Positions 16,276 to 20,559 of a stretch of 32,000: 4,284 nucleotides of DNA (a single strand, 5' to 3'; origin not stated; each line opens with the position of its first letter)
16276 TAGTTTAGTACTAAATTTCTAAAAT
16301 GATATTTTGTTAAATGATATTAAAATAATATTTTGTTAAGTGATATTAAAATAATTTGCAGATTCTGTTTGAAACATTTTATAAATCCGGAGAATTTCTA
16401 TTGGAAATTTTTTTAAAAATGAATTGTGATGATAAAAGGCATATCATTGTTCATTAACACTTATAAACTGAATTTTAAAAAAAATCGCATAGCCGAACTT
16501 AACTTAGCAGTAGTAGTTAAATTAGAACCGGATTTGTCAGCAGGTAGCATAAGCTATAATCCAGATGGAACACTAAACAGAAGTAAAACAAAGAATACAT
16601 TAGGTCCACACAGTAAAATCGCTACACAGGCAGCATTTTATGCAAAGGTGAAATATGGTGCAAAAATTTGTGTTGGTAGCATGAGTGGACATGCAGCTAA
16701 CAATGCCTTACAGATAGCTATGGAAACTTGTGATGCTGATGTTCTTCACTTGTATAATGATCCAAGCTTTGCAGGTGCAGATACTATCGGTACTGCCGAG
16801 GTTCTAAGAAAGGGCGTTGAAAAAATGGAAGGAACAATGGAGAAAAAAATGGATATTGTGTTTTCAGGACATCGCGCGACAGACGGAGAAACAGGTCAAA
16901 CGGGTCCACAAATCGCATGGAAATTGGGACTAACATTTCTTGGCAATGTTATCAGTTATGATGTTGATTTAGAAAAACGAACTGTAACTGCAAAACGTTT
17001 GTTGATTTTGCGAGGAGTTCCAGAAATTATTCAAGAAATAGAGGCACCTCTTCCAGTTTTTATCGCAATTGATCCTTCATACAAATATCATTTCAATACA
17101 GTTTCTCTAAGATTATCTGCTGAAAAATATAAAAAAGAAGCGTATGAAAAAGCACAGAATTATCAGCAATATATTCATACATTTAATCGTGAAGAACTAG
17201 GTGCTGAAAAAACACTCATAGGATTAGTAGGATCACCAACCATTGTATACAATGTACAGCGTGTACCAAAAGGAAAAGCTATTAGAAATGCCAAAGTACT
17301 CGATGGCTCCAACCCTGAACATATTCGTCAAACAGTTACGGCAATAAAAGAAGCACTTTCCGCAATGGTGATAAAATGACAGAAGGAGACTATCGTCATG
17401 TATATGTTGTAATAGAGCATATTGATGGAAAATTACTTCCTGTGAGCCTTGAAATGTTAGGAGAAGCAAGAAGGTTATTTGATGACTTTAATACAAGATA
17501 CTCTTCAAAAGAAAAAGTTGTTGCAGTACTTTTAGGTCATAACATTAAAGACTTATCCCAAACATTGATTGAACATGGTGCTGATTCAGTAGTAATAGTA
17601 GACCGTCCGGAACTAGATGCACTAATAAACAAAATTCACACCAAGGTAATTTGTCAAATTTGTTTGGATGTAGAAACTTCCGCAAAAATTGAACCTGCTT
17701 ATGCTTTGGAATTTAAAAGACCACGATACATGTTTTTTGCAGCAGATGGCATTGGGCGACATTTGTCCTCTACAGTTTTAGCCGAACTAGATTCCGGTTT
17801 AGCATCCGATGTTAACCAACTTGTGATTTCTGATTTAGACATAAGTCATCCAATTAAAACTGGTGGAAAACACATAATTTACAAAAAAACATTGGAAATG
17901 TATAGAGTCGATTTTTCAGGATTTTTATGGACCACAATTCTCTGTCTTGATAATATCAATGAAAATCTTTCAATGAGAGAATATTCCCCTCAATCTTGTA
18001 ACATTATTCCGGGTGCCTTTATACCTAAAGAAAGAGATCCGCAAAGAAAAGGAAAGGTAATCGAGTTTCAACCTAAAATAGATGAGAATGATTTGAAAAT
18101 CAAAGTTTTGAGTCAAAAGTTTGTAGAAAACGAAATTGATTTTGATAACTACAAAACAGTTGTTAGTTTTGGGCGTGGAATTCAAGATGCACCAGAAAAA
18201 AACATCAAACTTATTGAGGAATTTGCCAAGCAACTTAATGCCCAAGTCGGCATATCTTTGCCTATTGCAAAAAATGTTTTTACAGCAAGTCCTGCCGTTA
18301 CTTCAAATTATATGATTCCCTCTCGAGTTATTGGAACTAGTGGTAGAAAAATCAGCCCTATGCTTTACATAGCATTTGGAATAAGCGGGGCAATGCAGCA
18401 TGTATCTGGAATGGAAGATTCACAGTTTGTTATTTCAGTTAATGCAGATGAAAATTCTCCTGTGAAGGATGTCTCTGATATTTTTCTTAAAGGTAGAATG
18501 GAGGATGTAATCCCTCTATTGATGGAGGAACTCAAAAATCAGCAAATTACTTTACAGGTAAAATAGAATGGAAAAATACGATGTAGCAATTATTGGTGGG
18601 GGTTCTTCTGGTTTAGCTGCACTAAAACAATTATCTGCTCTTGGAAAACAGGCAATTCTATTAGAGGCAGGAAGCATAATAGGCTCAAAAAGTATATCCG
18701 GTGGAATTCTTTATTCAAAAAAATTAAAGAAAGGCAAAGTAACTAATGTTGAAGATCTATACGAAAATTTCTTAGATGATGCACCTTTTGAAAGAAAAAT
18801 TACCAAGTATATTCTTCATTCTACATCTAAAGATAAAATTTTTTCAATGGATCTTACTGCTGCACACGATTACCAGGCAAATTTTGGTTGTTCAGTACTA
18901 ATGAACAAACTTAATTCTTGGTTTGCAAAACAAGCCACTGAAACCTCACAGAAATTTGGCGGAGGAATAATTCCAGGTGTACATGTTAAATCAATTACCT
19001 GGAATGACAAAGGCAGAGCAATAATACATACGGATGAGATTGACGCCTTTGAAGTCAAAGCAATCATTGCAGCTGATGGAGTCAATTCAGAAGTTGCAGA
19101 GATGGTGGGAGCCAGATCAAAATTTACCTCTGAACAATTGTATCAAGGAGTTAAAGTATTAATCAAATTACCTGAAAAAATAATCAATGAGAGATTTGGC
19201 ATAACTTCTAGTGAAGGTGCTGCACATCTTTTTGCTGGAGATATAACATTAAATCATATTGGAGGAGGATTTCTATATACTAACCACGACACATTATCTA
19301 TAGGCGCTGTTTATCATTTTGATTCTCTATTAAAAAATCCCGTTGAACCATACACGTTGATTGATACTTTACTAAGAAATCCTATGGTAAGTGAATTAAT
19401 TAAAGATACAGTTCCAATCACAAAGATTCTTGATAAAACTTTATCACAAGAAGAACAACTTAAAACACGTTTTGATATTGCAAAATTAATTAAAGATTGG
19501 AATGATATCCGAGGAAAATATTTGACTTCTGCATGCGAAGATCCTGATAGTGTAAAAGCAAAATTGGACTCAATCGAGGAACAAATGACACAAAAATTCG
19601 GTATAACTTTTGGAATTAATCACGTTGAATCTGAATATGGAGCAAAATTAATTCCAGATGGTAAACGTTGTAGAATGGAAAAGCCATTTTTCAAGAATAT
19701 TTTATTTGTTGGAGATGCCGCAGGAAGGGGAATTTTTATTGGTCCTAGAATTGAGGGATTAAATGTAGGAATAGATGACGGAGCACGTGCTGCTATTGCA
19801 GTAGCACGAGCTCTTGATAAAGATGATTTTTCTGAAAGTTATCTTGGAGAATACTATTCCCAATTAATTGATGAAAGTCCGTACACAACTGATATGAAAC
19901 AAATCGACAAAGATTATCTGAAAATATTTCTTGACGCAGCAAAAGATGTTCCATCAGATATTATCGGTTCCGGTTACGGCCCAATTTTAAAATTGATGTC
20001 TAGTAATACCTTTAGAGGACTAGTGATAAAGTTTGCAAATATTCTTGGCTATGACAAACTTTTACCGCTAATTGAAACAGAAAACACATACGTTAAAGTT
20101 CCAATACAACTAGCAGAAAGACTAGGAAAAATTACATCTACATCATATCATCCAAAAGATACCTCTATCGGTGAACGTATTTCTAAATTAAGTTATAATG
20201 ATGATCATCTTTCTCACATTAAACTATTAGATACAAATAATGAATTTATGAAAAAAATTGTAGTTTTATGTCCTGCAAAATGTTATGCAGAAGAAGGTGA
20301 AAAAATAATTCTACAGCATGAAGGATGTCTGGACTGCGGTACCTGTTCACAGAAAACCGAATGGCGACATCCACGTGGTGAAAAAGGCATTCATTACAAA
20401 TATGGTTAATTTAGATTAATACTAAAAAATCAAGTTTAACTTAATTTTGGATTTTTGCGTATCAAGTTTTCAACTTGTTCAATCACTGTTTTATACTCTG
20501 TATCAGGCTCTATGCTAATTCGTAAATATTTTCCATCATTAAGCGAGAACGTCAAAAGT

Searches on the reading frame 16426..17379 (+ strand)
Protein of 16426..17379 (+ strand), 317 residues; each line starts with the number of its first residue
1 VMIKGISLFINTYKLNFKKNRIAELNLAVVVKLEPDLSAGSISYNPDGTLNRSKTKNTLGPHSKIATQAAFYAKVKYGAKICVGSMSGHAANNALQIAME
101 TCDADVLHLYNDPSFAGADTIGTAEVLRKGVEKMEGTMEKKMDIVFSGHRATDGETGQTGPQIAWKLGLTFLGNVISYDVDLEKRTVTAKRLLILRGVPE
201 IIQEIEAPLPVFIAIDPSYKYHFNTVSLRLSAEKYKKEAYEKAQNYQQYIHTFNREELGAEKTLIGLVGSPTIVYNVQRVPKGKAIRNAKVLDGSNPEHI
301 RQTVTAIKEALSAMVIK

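Call 64: search_protein_families(library=pfam, proteins=[window:16426-17379:+], max_evalue=0.00001)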
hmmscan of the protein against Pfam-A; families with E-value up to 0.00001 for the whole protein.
window:16426-17379:+ (317 aa): 1 family
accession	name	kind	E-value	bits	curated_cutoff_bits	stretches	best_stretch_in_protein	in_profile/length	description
PF01012.27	ETF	-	6.9e-17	62.3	26.7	1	48-217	2-157/181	Electron transfer flavoprotein domain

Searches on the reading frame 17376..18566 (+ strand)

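Call 64: search_protein_families(library=pfam, proteins=[window:17376-18566:+], max_evalue=0.00001)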
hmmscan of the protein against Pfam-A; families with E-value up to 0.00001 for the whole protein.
window:17376-18566:+ (396 aa): 2 families
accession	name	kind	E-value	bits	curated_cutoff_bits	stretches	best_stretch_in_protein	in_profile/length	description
PF00766.25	ETF_alpha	-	2.1e-22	79.3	27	1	257-347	3-81/81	Electron transfer flavoprotein FAD-binding domain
PF01012.27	ETF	-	5e-14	52.9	26.7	1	10-162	2-137/181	Electron transfer flavoprotein domain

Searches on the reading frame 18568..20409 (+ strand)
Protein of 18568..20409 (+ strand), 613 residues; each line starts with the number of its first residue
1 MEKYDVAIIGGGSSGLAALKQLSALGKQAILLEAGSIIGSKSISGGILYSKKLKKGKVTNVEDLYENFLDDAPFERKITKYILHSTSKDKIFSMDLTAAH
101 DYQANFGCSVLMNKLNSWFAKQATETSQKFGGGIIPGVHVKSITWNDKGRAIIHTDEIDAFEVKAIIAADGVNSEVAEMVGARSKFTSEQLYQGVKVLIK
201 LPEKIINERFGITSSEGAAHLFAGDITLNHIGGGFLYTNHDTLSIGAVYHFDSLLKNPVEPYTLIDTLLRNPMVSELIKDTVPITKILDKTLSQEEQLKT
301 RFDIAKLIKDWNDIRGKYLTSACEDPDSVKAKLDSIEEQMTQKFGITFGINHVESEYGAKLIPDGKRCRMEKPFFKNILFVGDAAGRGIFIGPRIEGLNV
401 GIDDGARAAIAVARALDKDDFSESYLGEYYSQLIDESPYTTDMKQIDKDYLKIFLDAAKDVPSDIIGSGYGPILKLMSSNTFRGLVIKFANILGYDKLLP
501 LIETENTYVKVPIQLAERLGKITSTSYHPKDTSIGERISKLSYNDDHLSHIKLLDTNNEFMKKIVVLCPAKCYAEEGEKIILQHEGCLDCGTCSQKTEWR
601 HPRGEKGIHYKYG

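Call 64: search_protein_families(library=pfam, proteins=[window:18568-20409:+], max_evalue=0.00001)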
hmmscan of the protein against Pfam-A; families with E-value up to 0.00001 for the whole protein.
window:18568-20409:+ (613 aa): 3 families
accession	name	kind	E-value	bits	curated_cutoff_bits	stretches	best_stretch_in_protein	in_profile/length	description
PF01266.30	DAO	-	1.1e-07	32.2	27.9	0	5-51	1-49/353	FAD dependent oxidoreductase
PF03486.20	HI0933_like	-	2e-07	31.1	50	1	5-174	2-166/244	HI0933-like protein Rossmann domain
PF01494.25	FAD_binding_3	-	8.3e-07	29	22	0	3-34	1-32/349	FAD binding domain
